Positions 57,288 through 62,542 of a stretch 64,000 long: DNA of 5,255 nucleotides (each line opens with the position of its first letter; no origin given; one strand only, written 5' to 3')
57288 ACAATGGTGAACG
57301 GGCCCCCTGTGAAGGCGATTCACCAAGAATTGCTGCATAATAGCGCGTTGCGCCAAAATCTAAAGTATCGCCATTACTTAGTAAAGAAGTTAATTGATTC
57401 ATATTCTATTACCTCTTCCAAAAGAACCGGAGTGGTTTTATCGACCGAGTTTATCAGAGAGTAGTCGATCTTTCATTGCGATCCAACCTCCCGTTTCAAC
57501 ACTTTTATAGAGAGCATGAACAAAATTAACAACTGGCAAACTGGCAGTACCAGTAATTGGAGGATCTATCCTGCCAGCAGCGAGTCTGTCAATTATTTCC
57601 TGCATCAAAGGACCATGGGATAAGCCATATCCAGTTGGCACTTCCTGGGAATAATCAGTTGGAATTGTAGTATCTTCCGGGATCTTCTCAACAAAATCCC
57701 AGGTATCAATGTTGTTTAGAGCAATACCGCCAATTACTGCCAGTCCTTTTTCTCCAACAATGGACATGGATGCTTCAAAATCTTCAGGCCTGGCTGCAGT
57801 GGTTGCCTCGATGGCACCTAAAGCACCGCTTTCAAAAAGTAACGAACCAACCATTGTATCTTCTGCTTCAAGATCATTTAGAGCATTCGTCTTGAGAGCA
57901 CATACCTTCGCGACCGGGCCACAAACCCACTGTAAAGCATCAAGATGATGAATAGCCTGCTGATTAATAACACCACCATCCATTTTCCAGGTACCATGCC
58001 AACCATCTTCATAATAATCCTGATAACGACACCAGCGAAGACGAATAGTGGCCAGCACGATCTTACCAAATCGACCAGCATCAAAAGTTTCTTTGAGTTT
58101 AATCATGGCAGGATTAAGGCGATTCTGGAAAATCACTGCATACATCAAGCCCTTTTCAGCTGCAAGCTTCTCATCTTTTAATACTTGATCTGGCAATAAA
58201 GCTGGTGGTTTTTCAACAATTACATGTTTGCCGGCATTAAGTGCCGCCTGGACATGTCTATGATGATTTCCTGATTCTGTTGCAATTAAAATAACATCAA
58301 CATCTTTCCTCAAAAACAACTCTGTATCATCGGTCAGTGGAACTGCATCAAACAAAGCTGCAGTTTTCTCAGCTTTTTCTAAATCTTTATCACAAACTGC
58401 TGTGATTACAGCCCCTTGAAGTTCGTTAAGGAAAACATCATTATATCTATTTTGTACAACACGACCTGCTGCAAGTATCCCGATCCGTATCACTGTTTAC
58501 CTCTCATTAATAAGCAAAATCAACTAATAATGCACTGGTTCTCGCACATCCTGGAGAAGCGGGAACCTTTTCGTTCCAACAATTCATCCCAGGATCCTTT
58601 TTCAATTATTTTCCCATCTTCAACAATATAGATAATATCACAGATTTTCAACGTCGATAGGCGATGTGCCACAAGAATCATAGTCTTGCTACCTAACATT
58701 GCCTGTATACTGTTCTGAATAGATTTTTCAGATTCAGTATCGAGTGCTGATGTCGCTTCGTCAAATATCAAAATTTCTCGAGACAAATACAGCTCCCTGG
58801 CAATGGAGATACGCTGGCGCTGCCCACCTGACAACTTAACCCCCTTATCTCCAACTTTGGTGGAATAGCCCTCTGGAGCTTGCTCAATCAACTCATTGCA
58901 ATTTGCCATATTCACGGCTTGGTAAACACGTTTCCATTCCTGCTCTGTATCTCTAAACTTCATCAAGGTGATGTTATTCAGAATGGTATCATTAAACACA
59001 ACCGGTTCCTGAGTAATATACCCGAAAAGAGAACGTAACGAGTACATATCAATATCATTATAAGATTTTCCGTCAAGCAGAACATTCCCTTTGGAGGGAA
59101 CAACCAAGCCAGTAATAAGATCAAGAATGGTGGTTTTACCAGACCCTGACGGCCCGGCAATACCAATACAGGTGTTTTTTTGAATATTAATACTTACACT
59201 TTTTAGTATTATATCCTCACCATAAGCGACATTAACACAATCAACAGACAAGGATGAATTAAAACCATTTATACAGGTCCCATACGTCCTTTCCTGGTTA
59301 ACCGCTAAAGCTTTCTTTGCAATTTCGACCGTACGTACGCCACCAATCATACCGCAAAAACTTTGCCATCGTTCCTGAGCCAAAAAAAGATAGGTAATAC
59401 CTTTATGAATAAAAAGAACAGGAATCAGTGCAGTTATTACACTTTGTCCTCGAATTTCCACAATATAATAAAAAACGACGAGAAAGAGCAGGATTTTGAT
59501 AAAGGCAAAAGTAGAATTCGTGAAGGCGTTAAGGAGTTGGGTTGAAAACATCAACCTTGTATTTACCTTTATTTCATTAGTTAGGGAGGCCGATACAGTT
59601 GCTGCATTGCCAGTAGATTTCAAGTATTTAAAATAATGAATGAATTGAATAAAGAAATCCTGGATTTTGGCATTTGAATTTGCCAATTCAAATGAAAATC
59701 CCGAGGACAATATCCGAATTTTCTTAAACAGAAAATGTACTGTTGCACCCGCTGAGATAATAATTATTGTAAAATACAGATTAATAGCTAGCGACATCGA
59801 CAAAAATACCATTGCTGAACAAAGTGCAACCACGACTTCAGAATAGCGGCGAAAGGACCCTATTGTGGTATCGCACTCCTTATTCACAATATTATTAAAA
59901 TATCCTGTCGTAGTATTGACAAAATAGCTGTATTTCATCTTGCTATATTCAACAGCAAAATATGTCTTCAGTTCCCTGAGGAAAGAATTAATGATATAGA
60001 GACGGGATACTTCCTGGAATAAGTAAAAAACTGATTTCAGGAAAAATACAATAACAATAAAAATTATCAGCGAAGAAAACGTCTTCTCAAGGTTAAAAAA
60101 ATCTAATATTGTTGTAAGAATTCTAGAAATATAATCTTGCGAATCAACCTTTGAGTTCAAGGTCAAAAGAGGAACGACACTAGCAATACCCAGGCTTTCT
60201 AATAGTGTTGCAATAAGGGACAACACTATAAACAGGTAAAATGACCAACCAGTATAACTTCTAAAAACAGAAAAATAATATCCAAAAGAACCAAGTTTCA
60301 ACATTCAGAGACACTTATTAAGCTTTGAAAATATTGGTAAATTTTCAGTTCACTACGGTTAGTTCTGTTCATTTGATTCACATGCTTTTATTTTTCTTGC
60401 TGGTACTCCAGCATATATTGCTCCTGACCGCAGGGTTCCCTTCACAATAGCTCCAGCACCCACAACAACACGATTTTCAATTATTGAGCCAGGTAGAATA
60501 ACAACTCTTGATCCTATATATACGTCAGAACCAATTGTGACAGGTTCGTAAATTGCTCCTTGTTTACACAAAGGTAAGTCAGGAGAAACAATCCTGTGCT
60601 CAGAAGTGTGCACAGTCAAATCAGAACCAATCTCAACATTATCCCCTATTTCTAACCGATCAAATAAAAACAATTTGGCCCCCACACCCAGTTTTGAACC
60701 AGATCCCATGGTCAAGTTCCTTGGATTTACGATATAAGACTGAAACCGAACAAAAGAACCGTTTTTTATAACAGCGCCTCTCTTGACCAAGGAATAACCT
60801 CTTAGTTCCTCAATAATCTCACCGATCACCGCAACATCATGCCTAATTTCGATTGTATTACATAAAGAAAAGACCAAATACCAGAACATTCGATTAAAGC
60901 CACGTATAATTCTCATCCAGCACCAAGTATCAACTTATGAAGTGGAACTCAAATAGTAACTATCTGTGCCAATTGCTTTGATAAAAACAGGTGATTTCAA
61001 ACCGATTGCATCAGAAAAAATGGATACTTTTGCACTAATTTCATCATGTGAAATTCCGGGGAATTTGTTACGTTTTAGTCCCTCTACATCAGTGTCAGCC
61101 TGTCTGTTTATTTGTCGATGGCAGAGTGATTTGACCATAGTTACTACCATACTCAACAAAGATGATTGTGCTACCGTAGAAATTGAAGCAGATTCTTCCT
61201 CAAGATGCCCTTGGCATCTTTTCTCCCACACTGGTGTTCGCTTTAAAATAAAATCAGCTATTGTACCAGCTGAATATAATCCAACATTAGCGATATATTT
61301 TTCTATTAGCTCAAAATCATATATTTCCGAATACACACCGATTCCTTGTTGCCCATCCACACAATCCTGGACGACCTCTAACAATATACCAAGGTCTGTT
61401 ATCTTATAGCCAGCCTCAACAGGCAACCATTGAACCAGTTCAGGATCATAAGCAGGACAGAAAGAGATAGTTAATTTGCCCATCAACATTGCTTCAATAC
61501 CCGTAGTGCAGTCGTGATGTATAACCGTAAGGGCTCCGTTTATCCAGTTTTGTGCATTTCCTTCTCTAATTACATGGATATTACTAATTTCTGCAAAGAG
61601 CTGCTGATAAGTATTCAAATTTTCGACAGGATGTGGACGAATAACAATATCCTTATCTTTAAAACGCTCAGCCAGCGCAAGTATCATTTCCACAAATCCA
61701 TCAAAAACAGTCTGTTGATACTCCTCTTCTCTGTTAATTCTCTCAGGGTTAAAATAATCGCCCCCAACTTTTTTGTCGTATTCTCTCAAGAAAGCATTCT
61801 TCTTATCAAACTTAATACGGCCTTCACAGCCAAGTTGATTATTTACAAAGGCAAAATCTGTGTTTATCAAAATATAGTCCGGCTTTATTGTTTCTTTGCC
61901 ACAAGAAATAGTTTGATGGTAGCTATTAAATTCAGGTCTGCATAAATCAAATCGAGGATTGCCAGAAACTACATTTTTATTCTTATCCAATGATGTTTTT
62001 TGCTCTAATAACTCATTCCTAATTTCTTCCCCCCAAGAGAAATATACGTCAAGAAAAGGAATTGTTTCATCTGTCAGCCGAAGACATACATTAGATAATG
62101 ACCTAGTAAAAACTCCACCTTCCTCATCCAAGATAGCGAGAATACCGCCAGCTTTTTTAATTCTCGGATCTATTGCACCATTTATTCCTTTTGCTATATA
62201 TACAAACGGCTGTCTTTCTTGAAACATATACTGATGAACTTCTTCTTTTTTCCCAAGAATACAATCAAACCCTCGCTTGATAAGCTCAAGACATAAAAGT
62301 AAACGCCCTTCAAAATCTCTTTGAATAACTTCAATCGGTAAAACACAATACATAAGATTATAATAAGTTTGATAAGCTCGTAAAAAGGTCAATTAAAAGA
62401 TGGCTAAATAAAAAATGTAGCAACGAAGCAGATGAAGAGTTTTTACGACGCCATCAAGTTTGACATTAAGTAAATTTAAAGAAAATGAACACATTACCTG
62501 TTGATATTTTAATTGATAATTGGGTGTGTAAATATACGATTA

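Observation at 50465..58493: Gene block that looks like a pathway for an undescribed CMP-activated 3-deoxy-2-ulosonic (Kdo/DAH-like) acid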

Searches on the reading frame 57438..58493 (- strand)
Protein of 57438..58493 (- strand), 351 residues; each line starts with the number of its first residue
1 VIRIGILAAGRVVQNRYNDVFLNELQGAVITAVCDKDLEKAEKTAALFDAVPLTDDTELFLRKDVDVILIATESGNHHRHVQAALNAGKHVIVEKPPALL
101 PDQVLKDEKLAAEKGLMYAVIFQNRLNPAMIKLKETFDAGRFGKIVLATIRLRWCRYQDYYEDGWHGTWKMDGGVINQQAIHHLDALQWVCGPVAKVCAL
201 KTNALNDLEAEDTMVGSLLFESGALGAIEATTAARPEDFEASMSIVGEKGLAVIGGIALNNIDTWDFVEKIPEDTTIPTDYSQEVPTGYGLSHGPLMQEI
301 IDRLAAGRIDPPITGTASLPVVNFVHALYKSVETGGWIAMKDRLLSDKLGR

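Call 3: search_protein_families(library=pfam, proteins=[window:57438-58493:-])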
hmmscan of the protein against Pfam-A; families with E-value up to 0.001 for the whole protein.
window:57438-58493:- (351 aa): 4 families
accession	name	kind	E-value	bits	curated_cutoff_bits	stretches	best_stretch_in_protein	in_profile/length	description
PF22725.1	GFO_IDH_MocA_C3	-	3.8e-24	85.5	27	1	132-251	3-122/124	GFO/IDH/MocA C-terminal domain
PF01408.29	GFO_IDH_MocA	-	8.7e-21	75.3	24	1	2-121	1-119/120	Oxidoreductase family, NAD-binding Rossmann fold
PF02894.22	GFO_IDH_MocA_C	-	2.9e-18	66.9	22.9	1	134-339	1-217/218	Oxidoreductase family, C-terminal alpha/beta domain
PF03447.22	NAD_binding_3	-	9.5e-08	33.2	24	1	27-110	21-103/116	Homoserine dehydrogenase, NAD binding domain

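Call 4: search_protein_families(library=ncbifam, proteins=[window:57438-58493:-])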
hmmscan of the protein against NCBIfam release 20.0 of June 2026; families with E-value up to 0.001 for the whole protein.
window:57438-58493:- (351 aa): 10 families
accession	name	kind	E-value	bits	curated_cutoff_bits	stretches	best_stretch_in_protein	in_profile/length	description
TIGR04380.1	myo_inos_iolG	equivalog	3.1e-28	98.6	355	1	1-266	1-264/330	inositol 2-dehydrogenase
NF040723.1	UDP-GlcNAcDh_Arch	equivalog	6.5e-23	81.7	450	1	2-255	1-238/302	UDP-N-acetylglucosamine 3-dehydrogenase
NF052679.1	InsChiInosDhIolG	equivalog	1.1e-16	60.8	540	1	2-252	3-248/343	bifunctional inositol 2-dehydrogenase/D-chiro-inositol 1-dehydrogenase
NF008607.0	PRK11579.1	subfamily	1.9e-16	60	330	1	2-195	5-194/346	oxidoreductase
NF052479.1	LevoglcsnDh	equivalog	1.9e-15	56.5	650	1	31-202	39-213/386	levoglucosan dehydrogenase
NF007574.0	PRK10206.1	equivalog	1.4e-12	47.4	352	1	38-233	38-227/345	oxidoreductase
NF058563.1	BT_2159_fam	equivalog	3.2e-08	33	650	1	2-191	1-183/350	disaccharide 3-dehydrogenase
NF041392.1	XylDh_Gfo6_Halo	equivalog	6.7e-07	28.4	350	1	29-148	43-166/350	D-xylose 1-dehydrogenase Gfo6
NF009830.0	PRK13304.1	equivalog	1.8e-06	27.6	267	1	1-106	1-103/265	aspartate dehydrogenase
NF058561.1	BT_2158_fam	equivalog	5.9e-06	25.1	750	1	22-96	51-128/487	glycoside 3-dehydrogenase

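Call 77: search_solved_structures(query=window:57438-58493:-, show_alignments=1, max_evalue=1e-8)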
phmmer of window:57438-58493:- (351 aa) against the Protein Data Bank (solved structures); distinct sequences matched with E-value up to 1e-8: 41.
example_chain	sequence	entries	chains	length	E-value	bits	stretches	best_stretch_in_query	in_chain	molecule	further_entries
3q2k_A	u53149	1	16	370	5.5e-58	199.8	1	2-336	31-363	oxidoreductase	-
3q2i_A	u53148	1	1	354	1.8e-51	178.4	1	2-338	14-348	dehydrogenase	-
8tdi_L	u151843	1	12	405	9e-20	74.1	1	30-230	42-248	P2B11 Glucuronide-3-dehydrogenase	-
7xr9_A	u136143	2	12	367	9.8e-17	64.1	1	2-148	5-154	DgpA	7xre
4n54_A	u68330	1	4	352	3.3e-15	59.1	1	2-265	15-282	Inositol dehydrogenase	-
4mkx_A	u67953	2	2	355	3.3e-15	59.1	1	2-265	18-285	Inositol dehydrogenase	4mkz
4koa_A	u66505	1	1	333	1.3e-14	57.1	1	1-250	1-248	1,5-anhydro-D-fructose reductase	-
3db2_A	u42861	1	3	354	1.7e-14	56.8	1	38-225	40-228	putative NADPH-dependent oxidoreductase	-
4gqa_A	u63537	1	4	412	9.6e-14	54.3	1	30-204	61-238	NAD binding Oxidoreductase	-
9m3d_B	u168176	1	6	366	1.8e-13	53.4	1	2-335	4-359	DgpA1 from W974-1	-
2glx_A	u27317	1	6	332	1.6e-12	50.3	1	53-230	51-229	1,5-anhydro-D-fructose reductase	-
3kux_A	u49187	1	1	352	9.8e-12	47.7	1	2-186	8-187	Putative oxidoreductase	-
3e18_A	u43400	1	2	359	1.5e-11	47.1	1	44-233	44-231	oxidoreductase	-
3mz0_A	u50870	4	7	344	3.3e-11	46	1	2-192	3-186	Inositol 2-dehydrogenase/D-chiro-inositol 3-dehydrogenase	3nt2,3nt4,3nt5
3evn_A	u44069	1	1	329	3.5e-11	45.9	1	2-192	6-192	Oxidoreductase, Gfo/Idh/MocA family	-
3o9z_A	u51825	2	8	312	1.8e-10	43.5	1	63-197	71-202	Lipopolysaccharide biosynthesis protein wbpB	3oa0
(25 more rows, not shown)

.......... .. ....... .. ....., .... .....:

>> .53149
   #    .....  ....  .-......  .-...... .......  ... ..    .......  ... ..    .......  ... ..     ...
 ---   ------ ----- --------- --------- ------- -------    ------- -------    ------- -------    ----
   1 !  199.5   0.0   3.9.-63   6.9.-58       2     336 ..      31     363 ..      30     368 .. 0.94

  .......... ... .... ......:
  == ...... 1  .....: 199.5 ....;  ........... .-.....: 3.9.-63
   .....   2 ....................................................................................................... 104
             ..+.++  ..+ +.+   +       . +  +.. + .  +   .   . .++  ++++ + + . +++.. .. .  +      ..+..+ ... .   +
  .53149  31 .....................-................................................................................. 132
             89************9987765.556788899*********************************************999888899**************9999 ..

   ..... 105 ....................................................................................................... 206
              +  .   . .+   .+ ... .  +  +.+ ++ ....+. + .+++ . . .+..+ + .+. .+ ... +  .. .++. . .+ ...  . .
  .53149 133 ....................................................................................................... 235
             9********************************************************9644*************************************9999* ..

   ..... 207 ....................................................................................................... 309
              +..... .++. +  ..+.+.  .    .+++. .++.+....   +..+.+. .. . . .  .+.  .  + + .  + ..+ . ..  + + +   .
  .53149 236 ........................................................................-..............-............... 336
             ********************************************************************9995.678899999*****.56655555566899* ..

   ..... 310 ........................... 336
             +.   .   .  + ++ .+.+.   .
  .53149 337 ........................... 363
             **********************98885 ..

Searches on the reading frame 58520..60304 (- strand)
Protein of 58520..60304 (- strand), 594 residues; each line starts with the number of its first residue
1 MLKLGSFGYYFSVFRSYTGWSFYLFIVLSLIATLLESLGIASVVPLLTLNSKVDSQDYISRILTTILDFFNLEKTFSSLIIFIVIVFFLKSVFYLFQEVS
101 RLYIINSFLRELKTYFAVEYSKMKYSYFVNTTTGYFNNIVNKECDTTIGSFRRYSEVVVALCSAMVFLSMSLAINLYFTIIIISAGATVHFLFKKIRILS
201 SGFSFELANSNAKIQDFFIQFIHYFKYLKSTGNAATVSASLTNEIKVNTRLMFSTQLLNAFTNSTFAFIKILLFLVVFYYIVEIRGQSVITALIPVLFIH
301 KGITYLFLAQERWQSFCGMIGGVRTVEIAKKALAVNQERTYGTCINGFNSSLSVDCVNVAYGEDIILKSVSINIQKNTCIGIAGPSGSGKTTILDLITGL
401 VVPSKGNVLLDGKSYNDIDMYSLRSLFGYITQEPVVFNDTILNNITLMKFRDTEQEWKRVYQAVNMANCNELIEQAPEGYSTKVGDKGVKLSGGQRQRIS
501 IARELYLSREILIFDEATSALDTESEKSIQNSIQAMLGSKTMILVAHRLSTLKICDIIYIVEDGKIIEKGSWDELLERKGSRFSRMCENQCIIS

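Call 6: search_protein_families(library=pfam, proteins=[window:58520-60304:-])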
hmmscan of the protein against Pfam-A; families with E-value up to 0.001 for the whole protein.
window:58520-60304:- (594 aa): 3 families
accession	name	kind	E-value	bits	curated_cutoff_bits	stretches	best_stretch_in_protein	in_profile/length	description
PF00005.33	ABC_tran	-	9.7e-29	101.2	25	1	367-519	1-137/137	ABC transporter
PF13555.12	AAA_29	-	4.7e-05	23.5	27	1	372-405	17-50/61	P-loop containing region of AAA domain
PF02463.25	SMC_N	-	8.2e-05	22.6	40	1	370-561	18-211/220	RecF/RecN/SMC N terminal domain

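Call 40: search_protein_families(library=ncbifam, proteins=[window:58520-60304:-], max_evalue=0.00001)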
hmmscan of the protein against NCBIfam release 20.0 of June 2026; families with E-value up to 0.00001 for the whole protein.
window:58520-60304:- (594 aa): 185 families (the best 25 are shown)
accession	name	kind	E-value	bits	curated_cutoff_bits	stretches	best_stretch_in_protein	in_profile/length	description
TIGR02203.1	MsbA_lipidA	equivalog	3.2e-75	253.7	602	1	42-581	16-561/572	lipid A export permease/ATP-binding protein MsbA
NF045513.1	HepA_fam_ABC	equivalog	7e-75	252.6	725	1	23-581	37-601/610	heterocyst formation ABC transporter subunit HepA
TIGR01846.1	type_I_sec_HlyB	subfamily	1.4e-67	228.5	725.55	1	98-590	192-692/694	type I secretion system permease/ATPase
TIGR03797.1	NHLM_micro_ABC2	equivalog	1.5e-64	218.7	709.4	1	82-590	181-685/686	NHLP bacteriocin export ABC transporter permease/ATPase subunit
TIGR02204.1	MsbA_rel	hypoth_equivalog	1.5e-62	212.1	780.4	1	324-586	310-571/576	ABC transporter, permease/ATP-binding protein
TIGR03375.1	type_I_sec_LssB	subfamily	2.5e-59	201.3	693.1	1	348-578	462-691/696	type I secretion system permease/ATPase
NF010178.0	PRK13657.1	equivalog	3.1e-59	201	733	1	337-592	320-572/588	glucan ABC transporter ATP-binding protein/ permease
NF008381.0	PRK11176.1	equivalog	5.6e-59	200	867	1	33-581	22-571/582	lipid A ABC transporter ATP-binding protein/permease MsbA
TIGR03796.1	NHLM_micro_ABC1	equivalog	6.2e-59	199.9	853.3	1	53-581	175-704/710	NHLP family bacteriocin export ABC transporter peptidase/permease/ATPase subunit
NF052233.1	CphA_assoc_ABC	equivalog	3.4e-57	194.3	880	1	326-588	484-741/766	cyanophycin metabolism-associated ABC transporter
TIGR02857.1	CydD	equivalog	9.5e-57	193.1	435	1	346-558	320-526/529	thiol reductant ABC exporter subunit CydD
NF050066.1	LPSTprtrPglK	equivalog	1.1e-56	192.4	1000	1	22-564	17-558/558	BC-type lipopolysaccharide transporter PglK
TIGR00958.1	3a01208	subfamily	3e-54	184.4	874.6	1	53-583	178-707/711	antigen peptide transporter 2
TIGR01193.1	bacteriocin_ABC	subfamily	3e-52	178.1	523.85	1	74-581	193-701/708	peptide cleavage/export ABC transporter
NF008379.0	PRK11174.1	equivalog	4.8e-52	177.4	684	1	355-590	354-584/588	heme ABC transporter permease/ATP-binding protein CydD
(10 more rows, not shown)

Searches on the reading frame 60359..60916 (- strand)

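Call 6: search_protein_families(library=pfam, proteins=[window:60359-60916:-])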
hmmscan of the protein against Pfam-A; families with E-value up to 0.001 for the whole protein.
window:60359-60916:- (185 aa): 3 families
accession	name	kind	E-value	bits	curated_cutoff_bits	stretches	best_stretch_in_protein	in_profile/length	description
PF00132.30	Hexapep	-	4.7e-12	45.5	27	1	126-160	2-36/36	Bacterial transferase hexapeptide (six repeats)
PF14602.12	Hexapep_2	-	5.9e-07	29.5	27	1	125-158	1-32/34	Hexapeptide repeat of succinyl-transferase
PF25084.1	LbH_EIF2B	-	0.00016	22.1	54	0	70-156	24-103/105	EIF2B subunit epsilon LbH domain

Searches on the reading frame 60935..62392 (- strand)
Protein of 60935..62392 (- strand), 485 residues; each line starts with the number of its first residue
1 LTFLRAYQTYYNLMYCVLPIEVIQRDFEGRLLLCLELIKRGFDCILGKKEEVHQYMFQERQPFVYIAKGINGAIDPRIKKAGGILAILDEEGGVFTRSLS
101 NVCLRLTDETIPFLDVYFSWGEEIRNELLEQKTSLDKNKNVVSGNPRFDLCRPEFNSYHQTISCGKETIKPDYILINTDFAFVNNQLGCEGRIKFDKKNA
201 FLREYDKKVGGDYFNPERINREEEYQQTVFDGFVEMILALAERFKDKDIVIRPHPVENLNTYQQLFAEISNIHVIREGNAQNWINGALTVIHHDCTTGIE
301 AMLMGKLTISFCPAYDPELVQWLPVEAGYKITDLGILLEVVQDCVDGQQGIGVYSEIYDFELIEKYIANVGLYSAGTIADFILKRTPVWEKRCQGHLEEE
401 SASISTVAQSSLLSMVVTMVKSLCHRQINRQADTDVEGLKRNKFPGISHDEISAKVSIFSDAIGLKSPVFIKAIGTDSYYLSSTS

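Call 6: search_protein_families(library=pfam, proteins=[window:60935-62392:-])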
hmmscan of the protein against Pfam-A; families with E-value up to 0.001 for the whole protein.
window:60935-62392:- (485 aa): 0 families

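Call 40: search_protein_families(library=ncbifam, proteins=[window:60935-62392:-], max_evalue=0.00001)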
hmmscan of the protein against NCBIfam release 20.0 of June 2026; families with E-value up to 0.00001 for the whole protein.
window:60935-62392:- (485 aa): 2 families
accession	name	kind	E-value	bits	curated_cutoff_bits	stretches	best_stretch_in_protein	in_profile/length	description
TIGR04396.2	surf_polysacc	subfamily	5.7e-79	266.3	125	1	17-457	2-424/427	surface carbohydrate biosynthesis protein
NF046086.1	BFO_1060_trans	domain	6.5e-24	84.7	200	1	24-313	10-291/365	BFO_1060 family glycosyltransferase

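Call 57: search_protein_families(library=pfam, proteins=[window:60935-62392:-], max_evalue=10)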
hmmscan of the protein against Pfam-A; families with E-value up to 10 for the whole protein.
window:60935-62392:- (485 aa): 0 families
